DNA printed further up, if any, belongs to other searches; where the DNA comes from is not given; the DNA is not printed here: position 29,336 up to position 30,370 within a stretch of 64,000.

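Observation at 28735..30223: Unknown, tightly packed ORF cassette wedged between an MTase-HNH fusion and a Dam-type R-M pair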

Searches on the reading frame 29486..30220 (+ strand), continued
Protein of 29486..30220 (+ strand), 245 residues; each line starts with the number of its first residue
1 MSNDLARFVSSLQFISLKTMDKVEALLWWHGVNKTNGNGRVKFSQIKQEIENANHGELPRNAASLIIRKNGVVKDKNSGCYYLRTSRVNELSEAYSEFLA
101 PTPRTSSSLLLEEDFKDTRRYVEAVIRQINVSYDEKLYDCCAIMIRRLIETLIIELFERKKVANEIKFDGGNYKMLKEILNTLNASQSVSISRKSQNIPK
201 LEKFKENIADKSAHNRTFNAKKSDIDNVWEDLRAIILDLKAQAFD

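Call 48: search_protein_families(library=padloc, alignment_id=A4, max_evalue=0.00001)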
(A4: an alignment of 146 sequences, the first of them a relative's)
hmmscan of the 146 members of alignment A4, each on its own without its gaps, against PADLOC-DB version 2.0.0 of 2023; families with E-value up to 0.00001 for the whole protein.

A. member 1, L001:592-2055:- (487 aa): 46 families (the best 25 are shown)
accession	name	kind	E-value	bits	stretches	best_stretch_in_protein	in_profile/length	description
PDLC03339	MTase_II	-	3.7e-49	165.5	2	108-194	58-143/399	Type II methyltransferase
PDLC03300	MTase_II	-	6.1e-47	158.1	1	104-319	80-284/302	Type II methyltransferase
PDLC03633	MTase_III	-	3.4e-44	149.5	1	108-313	149-354/616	Type III methyltransferase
PDLC03299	MTase_II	-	2.6e-40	136.8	1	109-307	61-252/296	Type II methyltransferase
PDLC03371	MTase_II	-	5.9e-38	128.9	1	120-302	80-242/260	Type II methyltransferase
PDLC03354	MTase_II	-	1.1e-35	121.5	2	246-314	316-384/425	Type II methyltransferase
PDLC03636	MTase_III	-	1.4e-30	104.7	2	223-301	310-394/575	Type III methyltransferase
PDLC03635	MTase_III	-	3.2e-25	86.9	2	109-200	267-362/708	Type III methyltransferase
PDLC03216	MTase_II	-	3.7e-25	86.7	1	251-301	194-244/364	Type II methyltransferase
PDLC03387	MTase_II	-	5.6e-25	86.1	1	157-319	143-282/289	Type II methyltransferase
PDLC03644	MTase_III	-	5.8e-24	82.7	2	109-192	108-192/542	Type III methyltransferase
PDLC03638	MTase_III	-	1.9e-23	80.7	2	188-303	557-668/816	Type III methyltransferase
PDLC03738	oMTase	-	4.5e-23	79.6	1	251-301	204-254/376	orphan methyltransferase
PDLC03238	MTase_II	-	3e-22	77.3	1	120-304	181-357/428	Type II methyltransferase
PDLC03320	MTase_II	-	1.5e-21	74.8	1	118-304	87-266/289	Type II methyltransferase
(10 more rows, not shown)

B. families by the number of members that match (of 146 scanned): 267 families (the first 25 are shown)
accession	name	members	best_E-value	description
PDLC04135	mad3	7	4.7e-35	mads_3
PDLC02980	AriA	6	5.8e-33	-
PDLC02707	PbeA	5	4.1e-32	PbeA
PDLC02335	AbiLi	4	3.2e-72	AbiLi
PDLC02704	PbeA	4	3.7e-24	PbeA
PDLC04180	HEC-01A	4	3.4e-17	-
PDLC02981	AriAB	4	4.6e-17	-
PDLC00265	PtuA1|PtuA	4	4.1e-16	AAA ATPase domain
PDLC00303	PtuA1|PtuA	4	1.8e-15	AAA ATPase domain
PDLC04182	HEC-01A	4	1.3e-14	-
PDLC02979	AriA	4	4.4e-14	-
PDLC00273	PtuA1|PtuA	4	2e-13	AAA ATPase domain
PDLC03878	NsnB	4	1.3e-10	-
PDLC00271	PtuA1|PtuA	4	3.3e-10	AAA ATPase domain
PDLC02915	ATPase-Toprim_I-B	4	5.5e-10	-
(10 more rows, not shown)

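Call 56: search_solved_structures(query=A1, max_evalue=10, show_alignments=3)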
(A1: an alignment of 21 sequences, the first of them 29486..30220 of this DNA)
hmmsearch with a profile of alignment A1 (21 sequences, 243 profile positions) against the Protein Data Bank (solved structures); distinct sequences matched with E-value up to 10: 3.
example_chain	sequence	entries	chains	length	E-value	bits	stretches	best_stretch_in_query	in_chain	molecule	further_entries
6k7v_J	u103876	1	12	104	0.086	15.7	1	19-105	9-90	NACHT, LRR and PYD domains-containing protein 1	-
3kat_A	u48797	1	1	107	0.23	14.3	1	23-106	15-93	NACHT, LRR and PYD domains-containing protein 1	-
1x9f_B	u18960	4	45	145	0.56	13.1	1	91-139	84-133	Globin II, extracellular | Extracellular globin 2 | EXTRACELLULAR GLOBIN-2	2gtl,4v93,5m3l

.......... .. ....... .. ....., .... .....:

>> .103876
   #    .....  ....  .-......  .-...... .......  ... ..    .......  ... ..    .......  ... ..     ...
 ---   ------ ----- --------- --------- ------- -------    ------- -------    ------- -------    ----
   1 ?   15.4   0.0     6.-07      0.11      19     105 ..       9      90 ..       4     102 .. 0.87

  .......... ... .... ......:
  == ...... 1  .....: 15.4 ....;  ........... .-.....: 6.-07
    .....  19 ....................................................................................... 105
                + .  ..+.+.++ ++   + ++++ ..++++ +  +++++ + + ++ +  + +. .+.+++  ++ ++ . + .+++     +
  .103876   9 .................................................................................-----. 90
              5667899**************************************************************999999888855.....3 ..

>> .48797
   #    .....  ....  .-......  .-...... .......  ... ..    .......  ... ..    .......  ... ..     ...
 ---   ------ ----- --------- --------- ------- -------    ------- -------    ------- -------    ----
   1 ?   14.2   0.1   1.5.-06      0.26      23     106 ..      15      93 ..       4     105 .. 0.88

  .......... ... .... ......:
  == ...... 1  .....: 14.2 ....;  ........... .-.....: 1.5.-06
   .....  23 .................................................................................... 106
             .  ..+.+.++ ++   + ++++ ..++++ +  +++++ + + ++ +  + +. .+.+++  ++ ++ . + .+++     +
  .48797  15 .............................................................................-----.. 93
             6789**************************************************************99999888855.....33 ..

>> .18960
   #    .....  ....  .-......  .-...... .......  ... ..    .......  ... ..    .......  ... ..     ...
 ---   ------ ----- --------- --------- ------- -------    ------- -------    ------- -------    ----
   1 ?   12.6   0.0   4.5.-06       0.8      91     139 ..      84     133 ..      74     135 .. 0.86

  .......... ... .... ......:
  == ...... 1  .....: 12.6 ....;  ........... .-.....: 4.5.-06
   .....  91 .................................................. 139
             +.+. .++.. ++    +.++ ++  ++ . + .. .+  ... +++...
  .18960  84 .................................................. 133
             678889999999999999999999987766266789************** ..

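Call 62: find_related_loci(query=window:29486-30220:+, collection=metagenome_contigs, flank=6000)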
Query window:29486-30220:+ (245 aa) in metagenome_contigs; peptide patterns used: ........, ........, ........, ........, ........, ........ (x = any residue, [..] = any of these).
290 stretches matched a pattern, but none encodes a relative of the query by tblastn (E <= 1e-3).

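Call 64: find_related_loci(query=A7, collection=metagenome_contigs, flank=6000)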
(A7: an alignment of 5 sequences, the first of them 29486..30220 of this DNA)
Query A7 (245 aa) in metagenome_contigs; peptide patterns used: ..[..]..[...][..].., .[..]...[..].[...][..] (x = any residue, [..] = any of these).
600 stretches matched a pattern (row limit reached: there are more); 443 encode a relative of the query (tblastn E <= 1e-3); the best 80 are kept; 80 distinct loci.
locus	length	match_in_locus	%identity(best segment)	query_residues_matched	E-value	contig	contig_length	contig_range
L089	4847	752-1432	38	8-239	9e-41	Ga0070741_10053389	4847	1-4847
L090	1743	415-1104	36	3-233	2e-40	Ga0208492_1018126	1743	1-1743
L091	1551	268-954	37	4-233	5e-40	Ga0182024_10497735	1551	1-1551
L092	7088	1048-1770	36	1-244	7e-39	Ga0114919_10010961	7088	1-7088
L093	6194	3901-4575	36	8-233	9e-39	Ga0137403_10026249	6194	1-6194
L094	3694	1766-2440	36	8-233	9e-39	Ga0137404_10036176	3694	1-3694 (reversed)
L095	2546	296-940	39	21-239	1e-38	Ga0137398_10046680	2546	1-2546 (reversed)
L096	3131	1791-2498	34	1-239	4e-37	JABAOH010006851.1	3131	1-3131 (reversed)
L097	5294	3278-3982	32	1-239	6e-37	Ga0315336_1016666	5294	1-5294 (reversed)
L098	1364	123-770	36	1-220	2e-37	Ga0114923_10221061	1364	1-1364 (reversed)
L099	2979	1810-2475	35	8-233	1e-36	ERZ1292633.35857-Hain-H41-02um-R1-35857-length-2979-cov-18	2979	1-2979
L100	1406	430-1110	36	9-233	2e-37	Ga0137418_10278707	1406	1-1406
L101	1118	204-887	36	8-239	7e-38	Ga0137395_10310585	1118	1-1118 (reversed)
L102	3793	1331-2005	34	5-233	1e-36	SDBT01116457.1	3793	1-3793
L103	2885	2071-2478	49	101-239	3e-36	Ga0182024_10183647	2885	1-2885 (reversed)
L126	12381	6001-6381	48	104-233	1e-33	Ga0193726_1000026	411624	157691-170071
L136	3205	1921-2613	34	7-239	9e-33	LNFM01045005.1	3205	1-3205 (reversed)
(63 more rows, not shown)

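Call 74: search_protein_families(library=pfam, proteins=[window:29486-30220:+, P0002, P0005, P0045, P0084], max_evalue=10)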
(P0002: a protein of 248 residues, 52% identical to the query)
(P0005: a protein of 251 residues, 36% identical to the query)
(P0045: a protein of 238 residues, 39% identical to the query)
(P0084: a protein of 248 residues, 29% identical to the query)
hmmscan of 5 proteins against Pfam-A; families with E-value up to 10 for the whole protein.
window:29486-30220:+ (245 aa): 2 families
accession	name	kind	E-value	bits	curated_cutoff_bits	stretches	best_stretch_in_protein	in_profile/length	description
PF12070.13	SCAI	-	0.15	11.3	25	1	81-209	74-200/529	Protein SCAI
PF18928.5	DUF5677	-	0.16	12.5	27.1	1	127-227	16-126/166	Family of unknown function (DUF5677)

P0002 (248 aa): 0 families

P0005 (251 aa): 1 family
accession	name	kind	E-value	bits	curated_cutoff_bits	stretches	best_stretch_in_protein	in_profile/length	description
PF13643.11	DUF4145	-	0.0016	18.9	23.1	1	130-212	3-71/88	Domain of unknown function (DUF4145)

P0045 (238 aa): 3 families
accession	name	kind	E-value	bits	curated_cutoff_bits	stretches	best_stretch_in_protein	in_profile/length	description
PF13643.11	DUF4145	-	1.7e-06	28.5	23.1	1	129-209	8-74/88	Domain of unknown function (DUF4145)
PF18928.5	DUF5677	-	0.095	13.2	27.1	1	117-181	12-77/166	Family of unknown function (DUF5677)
PF16721.11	zf-H3C2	-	0.15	12.9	26.7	1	167-237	29-99/102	Zinc-finger like, probable DNA-binding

P0084 (248 aa): 1 family
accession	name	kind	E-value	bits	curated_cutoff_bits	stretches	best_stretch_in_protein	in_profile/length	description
PF13643.11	DUF4145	-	0.042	14.4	23.1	1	130-217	4-72/88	Domain of unknown function (DUF4145)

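Call 79: search_dna_similar(query=window:29486-30220:+, collection=plasmids, mode=protein, max_evalue=0.00001, max_rows=25)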
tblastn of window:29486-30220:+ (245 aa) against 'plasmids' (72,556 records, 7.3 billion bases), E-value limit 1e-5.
No match.

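Call 80: search_dna_similar(query=window:29486-30220:+, collection=phages, mode=protein, max_evalue=0.00001, max_rows=25)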
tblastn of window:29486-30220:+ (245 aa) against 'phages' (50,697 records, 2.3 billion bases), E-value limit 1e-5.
No match.

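Call 97: search_protein_families(library=padloc, proteins=[P0005, L050:6805-7995:+, L050:7995-8732:+], max_evalue=0.1)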
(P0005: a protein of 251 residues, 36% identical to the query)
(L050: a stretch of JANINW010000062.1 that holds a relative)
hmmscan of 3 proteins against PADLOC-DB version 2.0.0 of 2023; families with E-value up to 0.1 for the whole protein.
P0005 (251 aa): 1 family
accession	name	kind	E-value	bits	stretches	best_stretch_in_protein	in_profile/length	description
PDLC02347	AbiJ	-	0.041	11.6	0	119-163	146-190/281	AbiJ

L050:6805-7995:+ (397 aa): 0 families

L050:7995-8732:+ (246 aa): 1 family
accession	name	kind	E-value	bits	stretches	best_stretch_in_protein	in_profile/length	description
PDLC02347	AbiJ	-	0.0027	15.5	1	21-190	65-218/281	AbiJ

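Call 98: search_protein_families(library=pfam, proteins=[L050:6805-7995:+, L084:6538-7716:+, L126:5078-5686:+, L057:6365-6946:+, L136:1422-1916:+], max_evalue=1)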
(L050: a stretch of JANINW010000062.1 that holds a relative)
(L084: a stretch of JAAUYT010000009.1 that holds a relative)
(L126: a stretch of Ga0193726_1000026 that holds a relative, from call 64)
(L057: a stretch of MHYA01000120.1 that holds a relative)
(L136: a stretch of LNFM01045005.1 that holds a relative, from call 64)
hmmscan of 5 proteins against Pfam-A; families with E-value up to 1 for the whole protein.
L050:6805-7995:+ (397 aa): 5 families
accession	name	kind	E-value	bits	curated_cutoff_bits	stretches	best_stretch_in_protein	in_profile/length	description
PF12773.13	DZR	-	0.00038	21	27.3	1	8-49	1-45/45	Double zinc ribbon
PF13248.11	Zn_ribbon_3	-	0.0037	17.1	27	1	29-51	3-25/26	zinc-ribbon domain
PF13240.11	Zn_Ribbon_1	-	0.0041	17.3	25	1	30-51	1-22/23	zinc-ribbon domain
PF07282.18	Cas12f1-like_TNB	-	0.0067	17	26.3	1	3-47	27-59/60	Cas12f1-like, TNB domain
PF18551.6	TackOD1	-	0.23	11.4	32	1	3-68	122-187/188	Thaumarchaeal output domain 1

L084:6538-7716:+ (393 aa): 10 families
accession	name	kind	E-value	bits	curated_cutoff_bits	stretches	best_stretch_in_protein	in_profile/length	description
PF13240.11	Zn_Ribbon_1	-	1.6e-09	37.7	25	2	12-31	2-21/23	zinc-ribbon domain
PF12773.13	DZR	-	4.3e-08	33.6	27.3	1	12-53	1-45/45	Double zinc ribbon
PF18912.6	DZR_2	-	0.0019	18.4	27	2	33-58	22-48/56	Double zinc ribbon domain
PF13920.12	zf-C3HC4_3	-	0.017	15.3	27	1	11-57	4-47/49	Zinc finger, C3HC4 type (RING finger)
PF17032.10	Zn_ribbon_15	-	0.032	15.5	28.9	1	9-30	52-73/73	zinc-ribbon family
PF13248.11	Zn_ribbon_3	-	0.034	14.1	27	1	9-30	2-23/26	zinc-ribbon domain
PF18679.7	HTH_57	-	0.12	13.1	29.1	1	281-333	37-86/112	ThcOx helix turn helix domain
PF06221.18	zf-C2HC5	-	0.22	12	25.8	0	11-58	5-46/54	Putative zinc finger motif, C2HC5-type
PF23146.2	Zf_IFT144_1st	-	0.33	11.3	27.5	1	12-29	7-24/25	IFT144, first zinc finger domain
PF13639.12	zf-RING_2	-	0.38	11.5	27.3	1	11-52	2-43/44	Ring finger domain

L126:5078-5686:+ (203 aa): 0 families

L057:6365-6946:+ (194 aa): 1 family
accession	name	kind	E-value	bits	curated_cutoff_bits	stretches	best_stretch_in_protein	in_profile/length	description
PF19569.5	START_2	-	0.072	13.4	23.6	1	29-99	31-102/126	START-like superfamily domain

L136:1422-1916:+ (165 aa): 0 families
